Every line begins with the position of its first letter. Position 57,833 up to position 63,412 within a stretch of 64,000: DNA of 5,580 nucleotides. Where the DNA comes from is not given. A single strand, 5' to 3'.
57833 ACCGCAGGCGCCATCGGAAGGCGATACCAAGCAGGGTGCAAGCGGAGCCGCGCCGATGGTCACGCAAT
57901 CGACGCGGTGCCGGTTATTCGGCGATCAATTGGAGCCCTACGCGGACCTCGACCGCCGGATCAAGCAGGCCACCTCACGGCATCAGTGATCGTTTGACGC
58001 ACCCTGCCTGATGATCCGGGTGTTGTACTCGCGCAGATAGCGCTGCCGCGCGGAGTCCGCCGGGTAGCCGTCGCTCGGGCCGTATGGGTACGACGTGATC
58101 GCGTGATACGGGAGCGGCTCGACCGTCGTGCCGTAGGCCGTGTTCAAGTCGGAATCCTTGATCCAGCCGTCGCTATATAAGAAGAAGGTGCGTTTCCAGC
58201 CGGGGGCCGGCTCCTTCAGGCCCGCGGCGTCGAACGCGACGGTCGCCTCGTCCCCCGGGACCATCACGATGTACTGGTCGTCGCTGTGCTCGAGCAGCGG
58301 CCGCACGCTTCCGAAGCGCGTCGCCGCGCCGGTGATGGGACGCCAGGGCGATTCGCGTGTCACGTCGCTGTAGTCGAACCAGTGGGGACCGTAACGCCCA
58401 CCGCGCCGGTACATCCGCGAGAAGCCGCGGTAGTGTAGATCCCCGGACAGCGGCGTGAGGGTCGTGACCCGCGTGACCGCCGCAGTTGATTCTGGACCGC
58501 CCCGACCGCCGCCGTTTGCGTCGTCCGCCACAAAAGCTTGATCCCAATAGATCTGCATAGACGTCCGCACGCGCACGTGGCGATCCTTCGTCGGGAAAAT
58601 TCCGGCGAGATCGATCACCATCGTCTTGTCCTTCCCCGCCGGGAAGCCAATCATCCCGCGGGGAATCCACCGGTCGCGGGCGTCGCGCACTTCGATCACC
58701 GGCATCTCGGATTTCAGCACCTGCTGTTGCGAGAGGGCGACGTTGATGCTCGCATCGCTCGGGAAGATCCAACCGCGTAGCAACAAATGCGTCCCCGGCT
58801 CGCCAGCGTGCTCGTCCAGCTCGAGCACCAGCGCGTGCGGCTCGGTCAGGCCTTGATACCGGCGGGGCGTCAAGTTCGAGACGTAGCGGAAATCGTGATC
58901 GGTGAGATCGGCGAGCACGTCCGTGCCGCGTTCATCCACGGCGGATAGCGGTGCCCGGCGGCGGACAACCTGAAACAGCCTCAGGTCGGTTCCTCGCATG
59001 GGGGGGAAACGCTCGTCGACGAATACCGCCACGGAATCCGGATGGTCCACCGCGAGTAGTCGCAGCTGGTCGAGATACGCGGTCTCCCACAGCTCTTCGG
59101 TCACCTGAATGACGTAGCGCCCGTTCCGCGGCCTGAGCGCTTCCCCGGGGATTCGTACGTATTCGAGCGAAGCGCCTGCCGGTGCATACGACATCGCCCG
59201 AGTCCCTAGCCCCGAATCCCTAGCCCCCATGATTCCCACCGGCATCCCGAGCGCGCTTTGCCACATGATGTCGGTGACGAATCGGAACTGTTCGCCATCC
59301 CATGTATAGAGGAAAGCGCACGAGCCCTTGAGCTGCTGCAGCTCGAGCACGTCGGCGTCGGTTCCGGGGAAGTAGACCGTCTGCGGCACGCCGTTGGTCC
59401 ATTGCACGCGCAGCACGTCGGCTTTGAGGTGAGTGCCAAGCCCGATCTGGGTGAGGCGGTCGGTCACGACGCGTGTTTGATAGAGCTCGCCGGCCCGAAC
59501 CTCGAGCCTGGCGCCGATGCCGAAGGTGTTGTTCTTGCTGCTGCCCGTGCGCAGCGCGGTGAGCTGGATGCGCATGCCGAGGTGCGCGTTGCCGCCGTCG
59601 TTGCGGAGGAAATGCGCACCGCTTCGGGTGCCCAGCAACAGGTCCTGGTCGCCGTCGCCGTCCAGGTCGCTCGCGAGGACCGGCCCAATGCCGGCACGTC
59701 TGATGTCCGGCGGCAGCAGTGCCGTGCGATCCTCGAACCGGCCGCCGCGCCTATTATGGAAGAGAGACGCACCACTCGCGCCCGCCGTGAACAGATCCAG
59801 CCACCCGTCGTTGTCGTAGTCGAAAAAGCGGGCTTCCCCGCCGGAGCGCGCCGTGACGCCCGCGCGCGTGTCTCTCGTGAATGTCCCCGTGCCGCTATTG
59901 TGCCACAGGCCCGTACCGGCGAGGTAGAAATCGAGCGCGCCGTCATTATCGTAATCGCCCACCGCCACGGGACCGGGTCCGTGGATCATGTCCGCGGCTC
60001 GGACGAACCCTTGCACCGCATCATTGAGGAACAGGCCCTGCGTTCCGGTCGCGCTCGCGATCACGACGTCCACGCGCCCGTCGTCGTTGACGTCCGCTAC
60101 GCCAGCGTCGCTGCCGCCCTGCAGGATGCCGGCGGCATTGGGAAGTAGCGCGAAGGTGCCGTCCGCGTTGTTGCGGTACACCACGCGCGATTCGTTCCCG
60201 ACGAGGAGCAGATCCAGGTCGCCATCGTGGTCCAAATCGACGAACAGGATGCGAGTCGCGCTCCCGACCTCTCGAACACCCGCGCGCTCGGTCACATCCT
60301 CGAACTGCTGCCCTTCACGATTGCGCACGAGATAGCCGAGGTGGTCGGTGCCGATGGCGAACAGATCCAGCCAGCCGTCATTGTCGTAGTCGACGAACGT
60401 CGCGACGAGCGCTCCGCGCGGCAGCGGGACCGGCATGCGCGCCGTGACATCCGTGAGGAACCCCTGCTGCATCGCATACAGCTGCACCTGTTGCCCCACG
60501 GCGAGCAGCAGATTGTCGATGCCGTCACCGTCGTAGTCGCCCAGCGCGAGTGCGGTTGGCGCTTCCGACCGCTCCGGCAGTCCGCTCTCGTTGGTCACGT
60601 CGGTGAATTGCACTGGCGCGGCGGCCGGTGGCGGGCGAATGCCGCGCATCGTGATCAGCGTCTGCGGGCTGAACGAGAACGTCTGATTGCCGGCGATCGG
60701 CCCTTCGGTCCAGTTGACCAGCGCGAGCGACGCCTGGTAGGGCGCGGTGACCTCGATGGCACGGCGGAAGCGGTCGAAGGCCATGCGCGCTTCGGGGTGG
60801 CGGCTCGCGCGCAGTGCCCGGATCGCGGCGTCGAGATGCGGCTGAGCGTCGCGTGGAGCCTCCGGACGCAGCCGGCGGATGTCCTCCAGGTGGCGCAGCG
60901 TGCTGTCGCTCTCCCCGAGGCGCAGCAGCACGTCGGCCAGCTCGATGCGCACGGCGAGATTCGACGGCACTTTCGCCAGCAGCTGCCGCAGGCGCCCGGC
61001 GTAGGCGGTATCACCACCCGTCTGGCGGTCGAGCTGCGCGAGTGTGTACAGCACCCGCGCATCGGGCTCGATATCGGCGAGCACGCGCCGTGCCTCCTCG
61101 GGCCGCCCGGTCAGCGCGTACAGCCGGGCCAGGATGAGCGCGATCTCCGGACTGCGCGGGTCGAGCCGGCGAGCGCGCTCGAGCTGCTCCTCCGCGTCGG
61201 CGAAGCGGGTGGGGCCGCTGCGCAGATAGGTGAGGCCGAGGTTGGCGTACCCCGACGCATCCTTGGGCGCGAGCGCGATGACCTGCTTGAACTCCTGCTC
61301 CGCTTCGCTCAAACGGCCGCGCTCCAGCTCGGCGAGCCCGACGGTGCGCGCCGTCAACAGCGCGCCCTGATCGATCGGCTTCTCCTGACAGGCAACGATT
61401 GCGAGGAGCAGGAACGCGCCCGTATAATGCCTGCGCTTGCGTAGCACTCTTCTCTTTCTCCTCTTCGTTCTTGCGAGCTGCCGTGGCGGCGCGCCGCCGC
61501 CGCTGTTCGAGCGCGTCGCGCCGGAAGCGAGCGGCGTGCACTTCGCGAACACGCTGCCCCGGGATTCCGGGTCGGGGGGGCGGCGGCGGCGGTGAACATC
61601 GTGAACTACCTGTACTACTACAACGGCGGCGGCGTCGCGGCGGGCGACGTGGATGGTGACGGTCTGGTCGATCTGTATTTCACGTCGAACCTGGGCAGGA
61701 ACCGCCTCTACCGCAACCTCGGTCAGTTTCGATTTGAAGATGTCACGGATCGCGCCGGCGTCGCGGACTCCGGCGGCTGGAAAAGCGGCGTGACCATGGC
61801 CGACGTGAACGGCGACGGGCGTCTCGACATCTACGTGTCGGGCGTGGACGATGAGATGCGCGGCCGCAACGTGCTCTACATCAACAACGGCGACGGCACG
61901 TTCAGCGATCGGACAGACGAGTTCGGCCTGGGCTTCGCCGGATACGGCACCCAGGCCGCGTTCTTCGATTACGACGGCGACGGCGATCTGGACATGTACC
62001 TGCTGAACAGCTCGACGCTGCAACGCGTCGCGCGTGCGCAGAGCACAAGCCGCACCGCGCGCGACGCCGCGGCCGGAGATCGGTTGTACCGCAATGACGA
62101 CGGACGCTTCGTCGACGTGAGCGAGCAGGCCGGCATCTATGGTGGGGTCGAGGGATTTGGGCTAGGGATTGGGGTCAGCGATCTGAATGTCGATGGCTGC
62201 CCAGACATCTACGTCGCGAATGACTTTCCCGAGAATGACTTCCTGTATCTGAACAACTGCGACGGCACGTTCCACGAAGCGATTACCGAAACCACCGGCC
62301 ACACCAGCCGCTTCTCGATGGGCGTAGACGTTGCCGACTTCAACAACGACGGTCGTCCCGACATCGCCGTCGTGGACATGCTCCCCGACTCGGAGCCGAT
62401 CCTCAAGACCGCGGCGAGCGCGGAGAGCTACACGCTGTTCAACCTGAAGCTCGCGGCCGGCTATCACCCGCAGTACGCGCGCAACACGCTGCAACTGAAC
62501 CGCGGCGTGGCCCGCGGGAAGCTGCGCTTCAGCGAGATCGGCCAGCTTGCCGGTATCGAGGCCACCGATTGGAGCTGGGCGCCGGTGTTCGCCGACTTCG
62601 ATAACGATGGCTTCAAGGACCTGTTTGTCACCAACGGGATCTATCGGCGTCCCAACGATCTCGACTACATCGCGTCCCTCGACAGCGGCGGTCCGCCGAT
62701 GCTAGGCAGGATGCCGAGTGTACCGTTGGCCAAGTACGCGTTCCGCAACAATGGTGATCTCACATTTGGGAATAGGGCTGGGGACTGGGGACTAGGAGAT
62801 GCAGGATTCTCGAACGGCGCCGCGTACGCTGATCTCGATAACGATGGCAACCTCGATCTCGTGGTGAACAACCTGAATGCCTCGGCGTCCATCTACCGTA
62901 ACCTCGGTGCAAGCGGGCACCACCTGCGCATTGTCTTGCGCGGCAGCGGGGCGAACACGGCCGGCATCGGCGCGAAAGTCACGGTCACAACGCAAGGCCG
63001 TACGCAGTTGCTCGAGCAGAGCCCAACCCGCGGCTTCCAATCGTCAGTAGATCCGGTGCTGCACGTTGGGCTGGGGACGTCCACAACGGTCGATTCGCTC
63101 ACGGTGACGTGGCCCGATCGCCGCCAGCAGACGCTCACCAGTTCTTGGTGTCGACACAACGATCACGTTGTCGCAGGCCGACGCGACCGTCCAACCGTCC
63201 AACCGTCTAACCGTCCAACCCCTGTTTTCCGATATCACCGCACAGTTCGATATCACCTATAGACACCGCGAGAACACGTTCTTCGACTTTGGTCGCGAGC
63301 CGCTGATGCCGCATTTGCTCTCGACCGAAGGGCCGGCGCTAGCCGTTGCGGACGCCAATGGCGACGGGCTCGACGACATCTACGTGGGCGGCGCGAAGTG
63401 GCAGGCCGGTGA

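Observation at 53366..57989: Cytochrome-b-like/penta-haem-c fusion tightly coupled to a membrane-anchored CRTAC1-TPR beta-propeller protein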

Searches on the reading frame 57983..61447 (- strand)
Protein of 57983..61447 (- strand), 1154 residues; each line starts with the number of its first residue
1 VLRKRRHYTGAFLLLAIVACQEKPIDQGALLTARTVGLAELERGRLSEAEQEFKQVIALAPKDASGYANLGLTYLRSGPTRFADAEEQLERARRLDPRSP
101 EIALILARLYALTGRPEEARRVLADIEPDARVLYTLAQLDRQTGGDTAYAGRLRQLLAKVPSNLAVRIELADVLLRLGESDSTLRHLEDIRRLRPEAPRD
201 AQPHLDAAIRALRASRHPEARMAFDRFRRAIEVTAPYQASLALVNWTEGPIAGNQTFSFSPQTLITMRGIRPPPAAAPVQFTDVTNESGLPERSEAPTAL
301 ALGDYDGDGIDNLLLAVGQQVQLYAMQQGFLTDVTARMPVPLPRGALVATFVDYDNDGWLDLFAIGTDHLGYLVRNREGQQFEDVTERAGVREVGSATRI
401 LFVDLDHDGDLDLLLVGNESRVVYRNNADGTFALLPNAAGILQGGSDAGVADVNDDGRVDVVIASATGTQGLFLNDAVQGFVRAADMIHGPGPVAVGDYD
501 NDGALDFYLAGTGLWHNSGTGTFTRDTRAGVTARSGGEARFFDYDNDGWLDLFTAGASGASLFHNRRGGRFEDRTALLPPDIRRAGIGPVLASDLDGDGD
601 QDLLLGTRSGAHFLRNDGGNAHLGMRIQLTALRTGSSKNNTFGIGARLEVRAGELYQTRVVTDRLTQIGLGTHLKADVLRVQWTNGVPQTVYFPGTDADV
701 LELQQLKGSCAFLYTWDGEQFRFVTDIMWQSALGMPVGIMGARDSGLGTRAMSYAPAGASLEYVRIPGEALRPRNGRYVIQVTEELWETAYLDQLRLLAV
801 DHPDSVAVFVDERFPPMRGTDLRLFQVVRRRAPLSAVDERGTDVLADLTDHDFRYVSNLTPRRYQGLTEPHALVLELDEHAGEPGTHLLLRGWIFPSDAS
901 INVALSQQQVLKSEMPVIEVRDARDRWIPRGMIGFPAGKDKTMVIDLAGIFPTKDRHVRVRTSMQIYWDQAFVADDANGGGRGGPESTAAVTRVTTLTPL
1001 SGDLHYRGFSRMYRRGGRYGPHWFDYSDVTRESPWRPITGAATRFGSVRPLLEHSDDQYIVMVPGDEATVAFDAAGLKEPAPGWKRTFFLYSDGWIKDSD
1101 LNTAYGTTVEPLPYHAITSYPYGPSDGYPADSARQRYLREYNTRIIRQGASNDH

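Call 4: search_protein_families(library=ncbifam, proteins=[window:57983-61447:-], max_evalue=0.01)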
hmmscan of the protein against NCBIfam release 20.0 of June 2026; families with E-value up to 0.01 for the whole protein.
window:57983-61447:- (1154 aa): 8 families
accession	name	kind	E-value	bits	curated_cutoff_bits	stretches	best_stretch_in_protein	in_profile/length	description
TIGR02917.1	PEP_TPR_lipo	equivalog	2.5e-12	45.5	312.2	1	40-199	441-602/899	XrtA/PEP-CTERM system TPR-repeat protein PrsT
NF052415.1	T3SS_chap_SctY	equivalog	4.8e-09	36.7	70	1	37-124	13-101/106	type III secretion apparatus assembly chaperone SctY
TIGR02521.1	type_IV_pilW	equivalog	8e-08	32.1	154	1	42-149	111-222/234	type IV pilus biogenesis/stability protein PilW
NF008520.0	PRK11447.1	equivalog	2e-06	25.9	858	1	32-101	271-338/1157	cellulose synthase complex outer membrane protein BcsC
NF033762.1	social_mot_Tgl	equivalog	0.00081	18.8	225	1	35-131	141-235/252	social motility TPR repeat lipoprotein Tgl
NF040959.1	MamA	equivalog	0.0011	18.4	200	0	36-78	145-187/204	magnetosome protein MamA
TIGR03939.1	PGA_TPR_OMP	equivalog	0.0015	16.8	366.65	0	81-241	101-263/800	poly-beta-1,6 N-acetyl-D-glucosamine export porin PgaA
TIGR02552.1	LcrH_SycD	equivalog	0.0022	17.7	104.8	1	35-124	23-110/136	SycD/LcrH family type III secretion system chaperone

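Call 5: search_protein_families(library=pfam, proteins=[window:57983-61447:-], max_evalue=0.01)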
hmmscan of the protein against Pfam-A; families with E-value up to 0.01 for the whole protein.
window:57983-61447:- (1154 aa): 17 families
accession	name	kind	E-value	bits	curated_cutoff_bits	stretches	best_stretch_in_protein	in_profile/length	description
PF13517.12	FG-GAP_3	-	2.6e-42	143.7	26.9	6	543-604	1-60/61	FG-GAP-like repeat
PF14559.12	TPR_19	-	1.1e-15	58.1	25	1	81-131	6-56/68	Tetratricopeptide repeat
PF01839.29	FG-GAP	-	1.9e-11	44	22.1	0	591-611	6-26/37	FG-GAP repeat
PF13432.12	TPR_16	-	3.7e-10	40.5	32.7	1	81-125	12-56/65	Tetratricopeptide repeat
PF13414.12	TPR_11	-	4.2e-09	36.4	26.8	1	37-78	1-42/42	TPR repeat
PF13428.12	TPR_14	-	4.8e-09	36.4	23.5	1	69-109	6-44/44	Tetratricopeptide repeat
PF13431.12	TPR_17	-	1.5e-08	34.7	24.4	0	53-78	2-27/34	Tetratricopeptide repeat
PF07719.23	TPR_2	-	1.6e-08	34.4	27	0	36-63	7-34/34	Tetratricopeptide repeat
PF13424.12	TPR_12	-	2e-06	28.3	30.1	0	32-96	5-75/77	Tetratricopeptide repeat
PF23914.1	TPR_CcmH_CycH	-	0.001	19.4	42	0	59-123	45-110/158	Cytochrome c-type biogenesis protein H TPR domain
PF16918.11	PknG_TPR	-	0.0024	17.2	27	0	37-139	135-233/340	Protein kinase G tetratricopeptide repeat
PF07721.20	TPR_4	-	0.0028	18.6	27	1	103-124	4-25/26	Tetratricopeptide repeat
PF00515.34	TPR_1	-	0.0034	17.6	27.8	0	37-63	8-34/34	Tetratricopeptide repeat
PF09613.16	HrpB1_HrpK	-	0.0076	16.3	29.3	0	83-131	28-76/126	Bacterial type III secretion protein (HrpB1_HrpK)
PF07593.17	UnbV_ASPIC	-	0.0082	16.4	23.4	0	643-696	1-63/68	ASPIC and UnbV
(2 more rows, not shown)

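Call 44: search_solved_structures(query=window:57986-61447:-, max_evalue=0.01)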
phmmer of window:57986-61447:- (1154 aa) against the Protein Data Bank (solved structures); distinct sequences matched with E-value up to 0.01: 26.
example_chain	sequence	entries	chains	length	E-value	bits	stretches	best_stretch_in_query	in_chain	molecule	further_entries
9qhb_A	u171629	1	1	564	2.8e-25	91.4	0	37-118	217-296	Engineered tetratricopeptide repeat protein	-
8bu0_A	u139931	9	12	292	9.2e-16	59.9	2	36-118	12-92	Consensus tetratricopeptide repeat protein | Crystal structure of an 8-repeat consensus TPR superhelix with Zinc. | Monomer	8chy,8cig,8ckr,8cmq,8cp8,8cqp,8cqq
9qhc_A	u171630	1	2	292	3.3e-14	54.7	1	36-118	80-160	Engineered tetratricopeptide repeat protein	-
8ch0_A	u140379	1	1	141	1.3e-07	32.8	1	35-118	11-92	Consensus tetratricopeptide repeat protein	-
2fo7_A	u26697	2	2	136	1.7e-07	32.5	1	36-118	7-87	SYNTHETIC CONSENSUS TPR PROTEIN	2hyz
1w3b_A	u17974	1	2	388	3e-06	28.4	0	48-197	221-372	UDP-N-ACETYLGLUCOSAMINE--PEPTIDE N-ACETYLGLUCOSAMINYLTRANSFERASE 110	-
6eou_A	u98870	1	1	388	9.6e-06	26.7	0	49-197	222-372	UDP-N-acetylglucosamine--peptide N-acetylglucosaminyltransferase 110 kDa subunit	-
7ntf_A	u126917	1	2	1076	3.5e-05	24.8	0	48-233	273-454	Isoform 1 of UDP-N-acetylglucosamine--peptide N-acetylglucosaminyltransferase 110 kDa subu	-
7yeh_B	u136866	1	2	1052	3.5e-05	24.8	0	48-233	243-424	UDP-N-acetylglucosamine--peptide N-acetylglucosaminyltransferase 110 kDa subunit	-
7yea_A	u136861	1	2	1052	3.5e-05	24.8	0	48-233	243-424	UDP-N-acetylglucosamine--peptide N-acetylglucosaminyltransferase 110 kDa subunit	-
9etn_A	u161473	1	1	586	4.6e-05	24.4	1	418-523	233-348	Cartilage acidic protein 1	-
9gzg_A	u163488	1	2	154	0.00015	22.7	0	37-118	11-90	Engineered CTPR protein with glutamic acids for conductivity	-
6b85_J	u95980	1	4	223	0.00043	21.2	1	42-122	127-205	TMHC4_R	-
6vl6_A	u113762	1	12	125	0.00057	20.8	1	34-101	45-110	T33_dn2A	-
8far_A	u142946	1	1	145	0.00091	20.1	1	37-123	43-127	I432-1-CC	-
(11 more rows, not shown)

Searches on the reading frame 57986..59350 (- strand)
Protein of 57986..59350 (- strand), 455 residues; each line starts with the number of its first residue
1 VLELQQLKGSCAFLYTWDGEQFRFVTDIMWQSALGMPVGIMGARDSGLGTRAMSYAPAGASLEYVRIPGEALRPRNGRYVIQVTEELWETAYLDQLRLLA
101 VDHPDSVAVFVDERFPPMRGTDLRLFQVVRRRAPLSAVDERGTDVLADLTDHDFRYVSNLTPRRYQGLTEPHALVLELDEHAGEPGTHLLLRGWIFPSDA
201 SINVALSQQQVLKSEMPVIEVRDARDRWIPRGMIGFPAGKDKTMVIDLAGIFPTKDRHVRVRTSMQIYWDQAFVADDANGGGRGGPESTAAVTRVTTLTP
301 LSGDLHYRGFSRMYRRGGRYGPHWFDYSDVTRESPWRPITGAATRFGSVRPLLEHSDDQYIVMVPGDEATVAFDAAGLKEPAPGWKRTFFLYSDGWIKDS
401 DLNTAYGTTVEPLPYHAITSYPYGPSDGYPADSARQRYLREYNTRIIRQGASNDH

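Call 43: search_protein_families(library=pfam, proteins=[window:57986-59350:-], max_evalue=10)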
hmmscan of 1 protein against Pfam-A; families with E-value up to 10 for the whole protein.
window:57986-59350:- (455 aa): 0 families

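Call 58: find_related_loci(query=window:57986-59350:-, collection=genome_contigs, flank=10000)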
Query window:57986-59350:- (455 aa) in genome_contigs; peptide patterns used: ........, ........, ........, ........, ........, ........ (x = any residue, [..] = any of these).
599 stretches matched a pattern (row limit reached: there are more); 572 encode a relative of the query (tblastn E <= 1e-3); the best 80 are kept; 80 distinct loci.
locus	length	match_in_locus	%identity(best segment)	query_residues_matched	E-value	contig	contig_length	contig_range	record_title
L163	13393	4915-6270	83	1-449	0e+0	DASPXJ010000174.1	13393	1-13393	MAG TPA_asm: Gemmatimonadales bacterium isolate SMAG_U11564 k141_1125292, whole genome shotgun sequence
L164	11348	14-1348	81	1-449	0e+0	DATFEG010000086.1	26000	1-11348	MAG TPA_asm: Gemmatimonadales bacterium isolate SMAG_U8601 k141_517541, whole genome shotgun sequence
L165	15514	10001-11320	82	1-447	0e+0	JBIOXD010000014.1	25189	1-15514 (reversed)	MAG: Gemmatimonadales bacterium isolate MAG065 k127_1329979, whole genome shotgun sequence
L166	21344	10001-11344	79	1-451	0e+0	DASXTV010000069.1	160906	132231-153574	MAG TPA_asm: Gemmatimonadales bacterium isolate SMAG_U4701 k141_967775, whole genome shotgun sequence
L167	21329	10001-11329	76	1-454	0e+0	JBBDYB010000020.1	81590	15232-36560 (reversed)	MAG: Gemmatimonadales bacterium isolate LejiaD_68_345 Lejia_D_594_length_81590_cov_217, whole genome shotgun sequence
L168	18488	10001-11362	75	1-448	0e+0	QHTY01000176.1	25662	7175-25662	MAG: Gemmatimonadetes bacterium isolate AG40 14_0903_02_20cm_scaffold_1720_curated, whole genome shotgun sequence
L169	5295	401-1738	74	1-448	0e+0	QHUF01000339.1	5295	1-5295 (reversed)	MAG: Gemmatimonadetes bacterium isolate AG34 14_0929_02_30cm_scaffold_47995_curated, whole genome shotgun sequence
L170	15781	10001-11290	74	1-448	0e+0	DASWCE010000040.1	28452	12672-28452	MAG TPA_asm: Gemmatimonadales bacterium isolate SMAG_U2701 k141_780756, whole genome shotgun sequence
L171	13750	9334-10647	72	1-448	0e+0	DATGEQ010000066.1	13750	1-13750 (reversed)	MAG TPA_asm: Gemmatimonadales bacterium isolate SMAG_U9706 k141_1544850, whole genome shotgun sequence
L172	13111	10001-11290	73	1-449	0e+0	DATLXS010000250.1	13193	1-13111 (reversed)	MAG TPA_asm: Gemmatimonadales bacterium isolate SMAG_U13252 k141_2691767, whole genome shotgun sequence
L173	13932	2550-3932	71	1-449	0e+0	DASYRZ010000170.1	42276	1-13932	MAG TPA_asm: Gemmatimonadales bacterium isolate SMAG_U4524 k141_2374671, whole genome shotgun sequence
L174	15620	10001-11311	74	1-449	0e+0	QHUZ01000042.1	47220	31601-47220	MAG: Gemmatimonadetes bacterium isolate AG16 14_0903_16_40cm_scaffold_581_curated, whole genome shotgun sequence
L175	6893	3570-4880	74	1-448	0e+0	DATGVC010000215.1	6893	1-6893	MAG TPA_asm: Gemmatimonadales bacterium isolate SMAG_U10546 k141_995402, whole genome shotgun sequence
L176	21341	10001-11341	72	1-454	0e+0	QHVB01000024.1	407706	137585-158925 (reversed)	MAG: Gemmatimonadetes bacterium isolate AG14 14_0929_12_30cm_scaffold_1_curated, whole genome shotgun sequence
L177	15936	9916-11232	73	1-454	0e+0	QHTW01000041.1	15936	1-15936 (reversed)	MAG: Gemmatimonadetes bacterium isolate AG42 14_1009_13_20cm_scaffold_1080_curated, whole genome shotgun sequence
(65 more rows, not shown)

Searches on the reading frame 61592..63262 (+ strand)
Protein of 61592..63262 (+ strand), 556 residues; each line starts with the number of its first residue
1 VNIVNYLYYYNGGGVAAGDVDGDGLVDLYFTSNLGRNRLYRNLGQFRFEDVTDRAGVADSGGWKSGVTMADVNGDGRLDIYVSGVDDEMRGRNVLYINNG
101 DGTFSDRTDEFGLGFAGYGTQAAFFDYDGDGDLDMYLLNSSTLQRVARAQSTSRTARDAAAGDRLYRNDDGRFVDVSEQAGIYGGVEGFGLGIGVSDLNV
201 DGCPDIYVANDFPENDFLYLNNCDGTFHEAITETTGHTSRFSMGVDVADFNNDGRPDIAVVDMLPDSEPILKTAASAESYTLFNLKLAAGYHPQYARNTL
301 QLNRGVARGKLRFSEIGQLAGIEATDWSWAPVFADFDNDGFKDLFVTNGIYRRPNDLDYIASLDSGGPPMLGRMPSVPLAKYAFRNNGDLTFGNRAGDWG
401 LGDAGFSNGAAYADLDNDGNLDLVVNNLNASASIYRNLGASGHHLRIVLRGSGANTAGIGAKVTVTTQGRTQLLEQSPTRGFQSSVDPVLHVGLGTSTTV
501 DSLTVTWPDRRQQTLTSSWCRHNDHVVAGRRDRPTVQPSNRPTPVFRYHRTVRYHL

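Call 5: search_protein_families(library=pfam, proteins=[window:61592-63262:+], max_evalue=0.01)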
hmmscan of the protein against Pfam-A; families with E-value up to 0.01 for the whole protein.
window:61592-63262:+ (556 aa): 4 families
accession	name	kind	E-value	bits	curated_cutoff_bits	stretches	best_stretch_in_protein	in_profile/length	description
PF13517.12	FG-GAP_3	-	5.1e-51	171.6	26.9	6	197-260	1-61/61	FG-GAP-like repeat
PF07593.17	UnbV_ASPIC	-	3.6e-22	78.5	23.4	1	458-516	1-59/68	ASPIC and UnbV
PF01839.29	FG-GAP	-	2.8e-18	65.8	22.1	1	244-260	4-20/37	FG-GAP repeat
PF16743.10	PliI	-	0.00024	21.2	27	0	43-83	44-78/123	Periplasmic lysozyme inhibitor of I-type lysozyme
